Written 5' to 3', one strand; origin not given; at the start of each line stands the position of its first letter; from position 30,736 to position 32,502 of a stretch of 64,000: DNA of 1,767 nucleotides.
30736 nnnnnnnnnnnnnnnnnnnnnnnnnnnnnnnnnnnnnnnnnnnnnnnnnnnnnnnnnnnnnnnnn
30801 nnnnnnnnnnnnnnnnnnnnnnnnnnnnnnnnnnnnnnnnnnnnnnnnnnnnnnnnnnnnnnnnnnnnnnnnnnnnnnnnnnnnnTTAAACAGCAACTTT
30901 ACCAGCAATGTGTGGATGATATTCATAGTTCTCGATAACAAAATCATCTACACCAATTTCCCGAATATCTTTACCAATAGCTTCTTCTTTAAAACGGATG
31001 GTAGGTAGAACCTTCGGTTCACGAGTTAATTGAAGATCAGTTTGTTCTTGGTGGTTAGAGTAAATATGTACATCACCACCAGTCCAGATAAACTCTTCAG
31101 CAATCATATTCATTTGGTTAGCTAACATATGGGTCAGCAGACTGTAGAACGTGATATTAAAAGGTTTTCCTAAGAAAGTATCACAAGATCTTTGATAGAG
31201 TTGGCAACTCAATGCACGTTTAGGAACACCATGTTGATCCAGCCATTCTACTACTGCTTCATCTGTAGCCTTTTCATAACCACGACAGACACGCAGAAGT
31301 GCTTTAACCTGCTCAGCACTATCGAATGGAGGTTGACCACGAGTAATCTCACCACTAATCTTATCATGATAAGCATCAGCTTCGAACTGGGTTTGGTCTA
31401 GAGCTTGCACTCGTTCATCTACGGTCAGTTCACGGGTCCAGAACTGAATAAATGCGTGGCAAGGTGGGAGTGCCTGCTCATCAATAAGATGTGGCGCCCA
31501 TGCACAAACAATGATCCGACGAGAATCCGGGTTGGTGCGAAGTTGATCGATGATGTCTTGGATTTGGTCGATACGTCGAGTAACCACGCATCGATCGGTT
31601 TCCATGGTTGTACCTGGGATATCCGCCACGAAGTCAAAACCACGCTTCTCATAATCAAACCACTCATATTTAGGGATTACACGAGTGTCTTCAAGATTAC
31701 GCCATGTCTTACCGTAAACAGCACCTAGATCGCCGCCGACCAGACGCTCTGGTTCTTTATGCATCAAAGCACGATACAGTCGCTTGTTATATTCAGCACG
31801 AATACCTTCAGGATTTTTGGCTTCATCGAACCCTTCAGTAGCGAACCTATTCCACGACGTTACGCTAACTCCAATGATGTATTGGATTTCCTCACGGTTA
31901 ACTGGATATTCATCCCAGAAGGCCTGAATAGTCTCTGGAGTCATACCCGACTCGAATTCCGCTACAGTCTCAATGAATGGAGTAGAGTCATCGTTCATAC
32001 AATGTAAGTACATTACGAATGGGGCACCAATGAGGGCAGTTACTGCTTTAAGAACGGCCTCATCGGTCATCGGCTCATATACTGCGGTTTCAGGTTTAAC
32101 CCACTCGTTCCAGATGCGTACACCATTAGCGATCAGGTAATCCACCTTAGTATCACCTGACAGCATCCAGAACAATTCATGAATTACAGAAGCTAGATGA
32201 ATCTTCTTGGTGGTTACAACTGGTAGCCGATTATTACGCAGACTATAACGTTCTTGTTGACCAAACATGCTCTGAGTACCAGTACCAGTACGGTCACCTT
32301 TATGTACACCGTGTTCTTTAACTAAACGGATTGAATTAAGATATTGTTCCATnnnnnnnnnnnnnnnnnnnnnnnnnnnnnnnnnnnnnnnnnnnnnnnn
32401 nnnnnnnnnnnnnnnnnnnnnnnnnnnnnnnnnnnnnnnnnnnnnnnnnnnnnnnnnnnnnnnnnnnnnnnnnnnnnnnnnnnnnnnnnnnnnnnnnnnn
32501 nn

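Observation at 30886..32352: ThyA-family enzyme interrupted by three large lineage-specific insertions (488 aa versus about 264 aa for canonical ThyA)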

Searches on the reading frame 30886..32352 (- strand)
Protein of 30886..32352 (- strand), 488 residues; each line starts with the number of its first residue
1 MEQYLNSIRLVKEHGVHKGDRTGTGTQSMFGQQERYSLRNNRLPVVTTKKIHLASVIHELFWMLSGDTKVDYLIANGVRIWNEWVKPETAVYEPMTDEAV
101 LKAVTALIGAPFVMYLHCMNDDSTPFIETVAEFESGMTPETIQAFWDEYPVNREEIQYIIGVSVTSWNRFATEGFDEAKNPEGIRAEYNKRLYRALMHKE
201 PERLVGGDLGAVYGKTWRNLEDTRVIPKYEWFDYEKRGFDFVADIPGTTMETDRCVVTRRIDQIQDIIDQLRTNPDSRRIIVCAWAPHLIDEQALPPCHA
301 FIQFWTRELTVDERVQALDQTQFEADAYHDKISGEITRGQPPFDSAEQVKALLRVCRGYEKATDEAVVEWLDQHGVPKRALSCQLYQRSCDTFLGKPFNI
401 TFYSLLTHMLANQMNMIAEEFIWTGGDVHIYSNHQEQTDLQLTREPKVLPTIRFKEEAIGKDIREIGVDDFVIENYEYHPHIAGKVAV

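Call 3: search_protein_families(library=pfam, proteins=[window:30886-32352:-], max_evalue=0.01)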
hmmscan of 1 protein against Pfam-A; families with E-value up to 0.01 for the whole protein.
window:30886-32352:- (488 aa): 1 family
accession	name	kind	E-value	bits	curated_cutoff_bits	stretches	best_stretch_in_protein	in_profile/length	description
PF00303.24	Thymidylat_synt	-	1.9e-92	309.6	24.3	2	2-306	1-154/266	Thymidylate synthase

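Call 4: search_solved_structures(query=window:30886-32352:-, show_alignments=3)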
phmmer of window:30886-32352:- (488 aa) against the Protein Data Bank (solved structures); distinct sequences matched with E-value up to 0.001: 120 (the best 60 are shown).
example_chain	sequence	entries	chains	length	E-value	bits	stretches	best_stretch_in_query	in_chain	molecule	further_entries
1qqq_A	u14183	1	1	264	4.7e-73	249.9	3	380-488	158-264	THYMIDYLATE SYNTHASE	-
1aob_A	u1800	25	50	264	6.2e-73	249.4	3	380-488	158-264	THYMIDYLATE SYNTHASE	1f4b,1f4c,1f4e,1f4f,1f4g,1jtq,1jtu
1an5_A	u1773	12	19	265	6.3e-73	249.4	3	380-488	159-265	THYMIDYLATE SYNTHASE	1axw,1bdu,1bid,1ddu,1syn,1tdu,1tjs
2tsc_A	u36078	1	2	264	7.2e-73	249.2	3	380-488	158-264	THYMIDYLATE SYNTHASE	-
2ftn_A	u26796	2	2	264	1.1e-72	248.7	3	380-488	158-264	Thymidylate synthase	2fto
1ev5_A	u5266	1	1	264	1.5e-72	248.2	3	380-488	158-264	THYMIDYLATE SYNTHASE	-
6cdz_A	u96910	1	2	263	1.6e-72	248.1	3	380-486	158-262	Thymidylate synthase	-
1zpr_A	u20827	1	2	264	1.6e-72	248.1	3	380-488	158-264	THYMIDYLATE SYNTHASE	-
1evf_A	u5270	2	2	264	1.8e-72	248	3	380-488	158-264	THYMIDYLATE SYNTHASE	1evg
2vet_A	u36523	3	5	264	2.2e-72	247.6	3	380-488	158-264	THYMIDYLATE SYNTHASE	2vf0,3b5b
2g8x_A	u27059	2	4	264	2.3e-72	247.5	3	380-488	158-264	thymidylate synthase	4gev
1ffl_A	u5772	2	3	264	2.6e-72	247.4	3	380-488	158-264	THYMIDYLATE SYNTHASE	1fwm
1aiq_A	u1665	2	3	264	2.7e-72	247.3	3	380-488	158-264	THYMIDYLATE SYNTHASE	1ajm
1ev8_A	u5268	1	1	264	3.1e-72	247.2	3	380-488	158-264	THYMIDYLATE SYNTHASE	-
1bjg_A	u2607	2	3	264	3.1e-72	247.1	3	380-488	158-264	THYMIDYLATE SYNTHASE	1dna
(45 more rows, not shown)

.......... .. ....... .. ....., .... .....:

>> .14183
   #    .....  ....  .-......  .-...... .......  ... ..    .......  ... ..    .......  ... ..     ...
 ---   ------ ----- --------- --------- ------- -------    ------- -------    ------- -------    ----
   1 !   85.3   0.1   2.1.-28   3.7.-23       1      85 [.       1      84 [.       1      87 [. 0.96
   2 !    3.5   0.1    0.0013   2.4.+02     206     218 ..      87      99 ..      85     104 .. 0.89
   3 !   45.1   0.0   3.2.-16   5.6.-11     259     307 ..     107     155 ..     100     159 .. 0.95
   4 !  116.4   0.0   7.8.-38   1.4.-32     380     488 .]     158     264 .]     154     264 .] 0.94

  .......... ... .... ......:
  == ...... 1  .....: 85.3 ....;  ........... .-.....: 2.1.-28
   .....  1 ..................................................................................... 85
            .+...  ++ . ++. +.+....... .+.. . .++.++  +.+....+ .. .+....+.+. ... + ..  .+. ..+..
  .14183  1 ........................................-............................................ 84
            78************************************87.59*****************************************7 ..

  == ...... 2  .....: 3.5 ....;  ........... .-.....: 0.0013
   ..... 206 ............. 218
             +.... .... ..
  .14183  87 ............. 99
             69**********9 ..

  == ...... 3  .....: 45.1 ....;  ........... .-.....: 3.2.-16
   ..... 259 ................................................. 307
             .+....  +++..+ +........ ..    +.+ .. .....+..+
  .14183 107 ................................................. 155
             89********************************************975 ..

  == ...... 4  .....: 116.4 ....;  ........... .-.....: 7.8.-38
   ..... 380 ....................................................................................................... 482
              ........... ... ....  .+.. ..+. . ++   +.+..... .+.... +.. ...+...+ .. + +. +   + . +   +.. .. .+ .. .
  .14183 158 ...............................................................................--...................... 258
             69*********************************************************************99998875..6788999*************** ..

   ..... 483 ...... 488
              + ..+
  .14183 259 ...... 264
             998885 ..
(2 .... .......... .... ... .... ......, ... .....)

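Call 9: find_homologous_proteins(query=window:30886-32352:-, max_evalue=1e-10)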
Query window:30886-32352:- (488 aa): 8000 proteins with E <= 1e-10 among 8000 candidates; the best 120 are listed.
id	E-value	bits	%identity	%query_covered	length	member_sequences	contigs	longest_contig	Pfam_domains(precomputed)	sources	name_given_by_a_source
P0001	0.0e+0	1147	100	100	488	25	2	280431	PF00303.25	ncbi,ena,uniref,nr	ncbi:putative thymidylate synthase [Pseudomonas phage fnug]|uniref:thymidylate synthase n=2 Tax=Viru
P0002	6.3e-271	917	80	100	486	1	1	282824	PF00303.25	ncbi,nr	ncbi:putative thymidylate synthase [Pseudomonas phage Churi]|nr:putative thymidylate synthase [Pseud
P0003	9.6e-244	828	74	100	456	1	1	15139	PF00303.25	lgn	-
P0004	1.1e-242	824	72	100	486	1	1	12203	PF00303.25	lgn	-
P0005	1.8e-223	761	69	100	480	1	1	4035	PF00303.25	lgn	-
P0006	2.9e-217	740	66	100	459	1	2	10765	PF00303.25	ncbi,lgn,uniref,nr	ncbi:thymidylate synthase [Pseudomonas aeruginosa]|uniref:thymidylate synthase n=1 Tax=Pseudomonas a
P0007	6.2e-203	693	64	100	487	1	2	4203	PF00303.25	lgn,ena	-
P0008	1.9e-194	665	77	80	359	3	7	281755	PF00303.25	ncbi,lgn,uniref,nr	ncbi:thymidylate synthase [Pseudomonas aeruginosa]|uniref:thymidylate synthase n=1 Tax=Pseudomonas a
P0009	3.1e-192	658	59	100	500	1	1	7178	PF00303.25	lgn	-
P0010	3.8e-190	651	61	100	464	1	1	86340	PF00303.25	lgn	-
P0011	1.7e-188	646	61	100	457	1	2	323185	PF00303.25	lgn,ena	-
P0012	8.9e-186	637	59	100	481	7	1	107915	PF00303.25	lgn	-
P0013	8.1e-184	630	60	100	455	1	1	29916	PF00303.25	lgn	-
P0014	4.3e-183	628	60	100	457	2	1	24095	PF00303.25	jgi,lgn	-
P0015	1.7e-180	619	58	100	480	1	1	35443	PF00303.25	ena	-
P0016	3.8e-179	615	57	100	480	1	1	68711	PF00303.25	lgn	-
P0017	5.2e-176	604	58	100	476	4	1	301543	PF00303.25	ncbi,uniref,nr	ncbi:thymidylate synthase [Pseudomonas phage vB_PaeM_PS119XW]|uniref:thymidylate synthase n=1 Tax=Ps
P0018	3.4e-174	598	58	100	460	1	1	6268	PF00303.25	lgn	-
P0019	3.4e-169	582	55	100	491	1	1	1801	PF00303.25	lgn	-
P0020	2.2e-168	579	56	100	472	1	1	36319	PF00303.25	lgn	-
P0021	3.9e-167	575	55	100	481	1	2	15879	PF00303.25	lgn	-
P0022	7.1e-166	571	54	100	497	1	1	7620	PF00303.25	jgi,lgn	jgi:thymidylate synthase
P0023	8.9e-166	571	52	100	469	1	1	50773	PF00303.25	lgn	-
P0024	6.5e-163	561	53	100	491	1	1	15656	PF00303.25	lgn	-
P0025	3.7e-161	555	53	100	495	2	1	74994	PF00303.25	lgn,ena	-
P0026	5.0e-161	555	54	100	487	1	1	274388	PF00303.25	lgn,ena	-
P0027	5.7e-158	545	54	100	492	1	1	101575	PF00303.25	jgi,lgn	jgi:thymidylate synthase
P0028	3.1e-151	523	50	100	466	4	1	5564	PF00303.25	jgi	jgi:thymidylate synthase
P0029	5.7e-149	515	50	100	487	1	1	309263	PF00303.25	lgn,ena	-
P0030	1.4e-148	514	62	80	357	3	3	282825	PF00303.25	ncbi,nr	ncbi:thymidylate synthase [Pseudomonas phage U1B]|nr:thymidylate synthase [Pseudomonas phage T2P] QY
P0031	2.0e-147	510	51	100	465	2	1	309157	PF00303.25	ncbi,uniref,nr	ncbi:thymidylate synthase [Pseudomonas phage Phabio]|uniref:thymidylate synthase n=1 Tax=Pseudomonas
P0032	8.0e-147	508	49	100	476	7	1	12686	PF00303.25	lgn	-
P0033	1.6e-144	500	50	100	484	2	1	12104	PF00303.25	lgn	-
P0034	2.1e-144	500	50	100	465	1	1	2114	PF00303.25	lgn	-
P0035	2.5e-144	500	50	100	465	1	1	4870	PF00303.25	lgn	-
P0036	3.7e-144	499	50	100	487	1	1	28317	PF00303.25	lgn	-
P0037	1.1e-141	491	48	100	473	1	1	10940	PF00303.25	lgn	-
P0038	1.2e-137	478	49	100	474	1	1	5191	PF00303.25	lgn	-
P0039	2.6e-137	477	48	100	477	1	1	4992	PF00303.25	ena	-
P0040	4.6e-136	473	47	100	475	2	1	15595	PF00303.25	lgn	-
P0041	6.9e-135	469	46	100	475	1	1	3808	PF00303.25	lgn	-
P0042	1.6e-134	468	47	100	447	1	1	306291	PF00303.25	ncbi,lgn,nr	ncbi:hypothetical protein RVBP21_1480 [Pseudomonas phage BRkr]|nr:hypothetical protein RVBP21_1480 [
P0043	4.2e-134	466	47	100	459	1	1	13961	PF00303.25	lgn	-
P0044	5.5e-134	466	48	100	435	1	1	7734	PF00303.25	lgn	-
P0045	1.5e-133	464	45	61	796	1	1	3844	PF07591.16,PF00303.25,PF13403.12,PF14890.12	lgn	-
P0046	8.1e-129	449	44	100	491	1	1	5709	PF00303.25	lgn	-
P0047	3.0e-128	447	55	80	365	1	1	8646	PF00303.25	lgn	-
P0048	5.8e-128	446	54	80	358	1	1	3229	PF00303.25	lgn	-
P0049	2.8e-127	444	54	80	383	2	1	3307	PF00303.25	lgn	-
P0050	2.4e-126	441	46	100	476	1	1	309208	PF00303.25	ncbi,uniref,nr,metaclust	ncbi:putative thymidylate synthase [Pseudomonas phage PhiPA3]|uniref:thymidylate synthase n=1 Tax=Ps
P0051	5.9e-122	426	54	80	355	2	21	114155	PF00303.25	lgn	-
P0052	9.8e-121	422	51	80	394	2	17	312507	PF00303.25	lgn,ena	-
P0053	1.2e-115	405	52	80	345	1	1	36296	PF00303.25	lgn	-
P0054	1.1e-114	402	51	80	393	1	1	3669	PF00303.25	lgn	-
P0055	1.2e-114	402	51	80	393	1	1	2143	PF00303.25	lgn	-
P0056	1.1e-110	389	44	68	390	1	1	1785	PF00303.25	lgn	-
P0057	2.1e-99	352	40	100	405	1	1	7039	PF00303.25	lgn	-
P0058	9.3e-98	346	38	100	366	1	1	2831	PF00303.25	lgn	-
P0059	1.0e-95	340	42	61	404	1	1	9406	PF00303.25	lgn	-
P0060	1.0e-95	340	40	100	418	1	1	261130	PF00303.25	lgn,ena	-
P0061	7.0e-95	337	45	80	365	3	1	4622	PF00303.25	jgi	-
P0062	1.1e-94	336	44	80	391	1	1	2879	PF00303.25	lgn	-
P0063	4.4e-94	334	41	59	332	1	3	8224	PF00303.25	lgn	-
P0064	3.4e-93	331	39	100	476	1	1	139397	PF00303.25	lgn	-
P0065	3.7e-92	328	40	63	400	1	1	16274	PF00303.25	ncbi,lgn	-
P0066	1.2e-91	326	40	59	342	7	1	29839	PF00303.25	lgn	-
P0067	2.4e-91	325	40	98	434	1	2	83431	PF00303.25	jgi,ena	-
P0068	5.6e-91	324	39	98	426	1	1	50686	PF00303.25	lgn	-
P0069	5.8e-91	324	38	99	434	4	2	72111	PF00303.25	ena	-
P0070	1.2e-90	323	43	58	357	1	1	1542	PF00303.25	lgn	-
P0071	1.5e-86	309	45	58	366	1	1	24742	PF00303.25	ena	-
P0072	2.6e-86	309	39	100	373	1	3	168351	PF00303.25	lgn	-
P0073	2.9e-86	308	43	58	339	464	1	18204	PF00303.25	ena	-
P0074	3.3e-86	308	42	58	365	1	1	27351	PF00303.25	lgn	-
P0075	2.8e-85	305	44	58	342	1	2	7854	PF00303.25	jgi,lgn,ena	-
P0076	4.0e-85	305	42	58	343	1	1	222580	PF00303.25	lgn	-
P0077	2.2e-84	302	44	58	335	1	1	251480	PF00303.25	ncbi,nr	ncbi:hypothetical protein pEaSNUABM11_00261 [Erwinia phage pEa_SNUABM_11]|nr:hypothetical protein pE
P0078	3.9e-84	301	43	58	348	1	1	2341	PF00303.25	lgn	-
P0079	4.7e-84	301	38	100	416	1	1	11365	PF00303.25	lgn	-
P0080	7.2e-84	300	38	70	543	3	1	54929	PF00303.25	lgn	-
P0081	8.9e-84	300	44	58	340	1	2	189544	PF00303.25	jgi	jgi:thymidylate synthase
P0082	2.5e-83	299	42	58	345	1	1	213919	PF00303.25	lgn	-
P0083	4.6e-83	298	41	58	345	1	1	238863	PF00303.25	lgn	-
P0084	7.2e-83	297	42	59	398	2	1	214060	PF00303.25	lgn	-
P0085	7.7e-83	297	41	58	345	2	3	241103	PF00303.25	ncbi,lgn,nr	ncbi:thymidylate synthase [Salmonella enterica subsp. enterica serovar Heidelberg]|nr:thymidylate sy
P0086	1.1e-82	297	41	58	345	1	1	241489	PF00303.25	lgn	-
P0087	1.6e-82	296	43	58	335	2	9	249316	PF00303.25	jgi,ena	-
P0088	2.4e-82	295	42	58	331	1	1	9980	PF00303.25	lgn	-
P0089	3.7e-82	295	44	58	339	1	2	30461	PF00303.25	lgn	-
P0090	8.6e-82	294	42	58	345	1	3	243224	PF00303.25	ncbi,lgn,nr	ncbi:thymidylate synthase [Salmonella phage MET_P1_082_240]|nr:thymidylate synthase [Salmonella phag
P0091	2.0e-81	292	42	58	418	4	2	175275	PF00303.25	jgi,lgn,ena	-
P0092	2.5e-81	292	43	58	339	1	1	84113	PF00303.25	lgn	-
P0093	4.6e-81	291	42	58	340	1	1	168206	PF00303.25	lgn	-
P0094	4.7e-81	291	42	58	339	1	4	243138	PF00303.25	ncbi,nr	ncbi:thymidylate synthase [Salmonella enterica subsp. enterica]|nr:thymidylate synthase [Salmonella 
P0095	6.5e-81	291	41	58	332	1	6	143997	PF00303.25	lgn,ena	-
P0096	7.4e-81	291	40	58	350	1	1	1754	PF00303.25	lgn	-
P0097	1.1e-80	290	51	56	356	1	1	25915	PF00303.25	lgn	-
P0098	3.8e-80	288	43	58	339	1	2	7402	PF00303.25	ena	-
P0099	1.3e-79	286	46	41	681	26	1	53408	PF07591.16,PF00303.25,PF14528.12,PF13403.12,PF14890.12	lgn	-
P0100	1.5e-79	286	42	58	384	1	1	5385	PF00303.25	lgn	-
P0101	1.6e-79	286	39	100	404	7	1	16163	PF00303.25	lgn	-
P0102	1.6e-79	286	39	58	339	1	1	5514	PF00303.25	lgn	-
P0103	2.8e-79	285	40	58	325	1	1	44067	PF00303.25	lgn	-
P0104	2.9e-79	285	42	58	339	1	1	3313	PF00303.25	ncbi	-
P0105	4.1e-79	285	42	58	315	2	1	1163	PF00303.25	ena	-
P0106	5.1e-79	284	42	58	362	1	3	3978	PF00303.25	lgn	-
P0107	6.4e-79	284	37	100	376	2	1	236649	PF00303.25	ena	-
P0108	1.9e-78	283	40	58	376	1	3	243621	PF00303.25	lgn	-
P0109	3.4e-78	282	37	58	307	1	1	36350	PF00303.25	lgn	-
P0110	4.4e-78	281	41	58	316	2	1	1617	PF00303.25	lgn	-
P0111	7.9e-78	281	42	58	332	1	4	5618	PF00303.25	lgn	-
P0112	8.2e-78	280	41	58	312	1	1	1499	PF00303.25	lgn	-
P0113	8.4e-78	280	40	58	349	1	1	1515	PF00303.25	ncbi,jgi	jgi:thymidylate synthase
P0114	8.5e-78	280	41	58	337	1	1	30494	PF00303.25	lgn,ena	-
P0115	8.5e-78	280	42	58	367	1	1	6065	PF00303.25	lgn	-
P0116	1.0e-77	280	42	58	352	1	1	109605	PF00303.25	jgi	-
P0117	1.1e-77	280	38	58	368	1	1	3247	PF00303.25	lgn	-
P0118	1.1e-77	280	41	58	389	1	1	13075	PF00303.25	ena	-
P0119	1.3e-77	280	40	58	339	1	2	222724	PF00303.25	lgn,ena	-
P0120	1.3e-77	280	42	58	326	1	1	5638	PF00303.25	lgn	-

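Call 25: predict_structure(alignment_id=A1)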
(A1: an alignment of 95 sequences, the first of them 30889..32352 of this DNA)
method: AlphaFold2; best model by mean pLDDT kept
length: 488 residues; sequences in the alignment: 95
mean_pLDDT: 95.1   pTM: 0.90
mean pLDDT of the five models: 95.1, 94.9, 94.5, 94.0, 93.9
residues with pLDDT >= 90: 442; 70-90: 45; 50-70: 1; < 50: 0
segments of 3 or more residues with pLDDT < 50: none
pLDDT, mean of each block of 10 residues (from residue 1): 97 96 93 97 97 96 95 96 94 97 96 93 91 97 95 96 95 95 96 96 95 91 97 97 96 97 98 97 92 86 98 95 87 86 91 95 96 97 97 97 99 98 98 97 98 96 98 97 84
secondary structure, 60 per line:
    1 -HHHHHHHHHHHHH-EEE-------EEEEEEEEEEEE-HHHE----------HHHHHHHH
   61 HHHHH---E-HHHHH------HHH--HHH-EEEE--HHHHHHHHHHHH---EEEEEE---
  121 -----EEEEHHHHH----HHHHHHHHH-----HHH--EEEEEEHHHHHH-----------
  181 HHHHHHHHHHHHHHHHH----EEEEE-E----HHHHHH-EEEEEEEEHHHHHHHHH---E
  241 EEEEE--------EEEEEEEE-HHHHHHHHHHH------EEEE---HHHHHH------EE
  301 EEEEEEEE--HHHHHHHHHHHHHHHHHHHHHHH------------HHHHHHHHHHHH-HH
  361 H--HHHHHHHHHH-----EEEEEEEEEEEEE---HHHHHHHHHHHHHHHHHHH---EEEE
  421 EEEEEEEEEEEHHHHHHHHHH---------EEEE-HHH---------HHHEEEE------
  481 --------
elements in order: H2-14 E16-18 E26-37 H53-65 H71-75 E91-94 H97-108 E112-117 E126-129 H130-134 H139-147 E158-163 H164-169 H181-197 E202-206 H213-218 E220-227 H228-236 E240-245 E254-261 H263-273 E280-283 H287-292 E299-308 H311-333 H346-357 H364-373 E379-391 H395-413 E417-431 H432-441 E451-454 E471-474
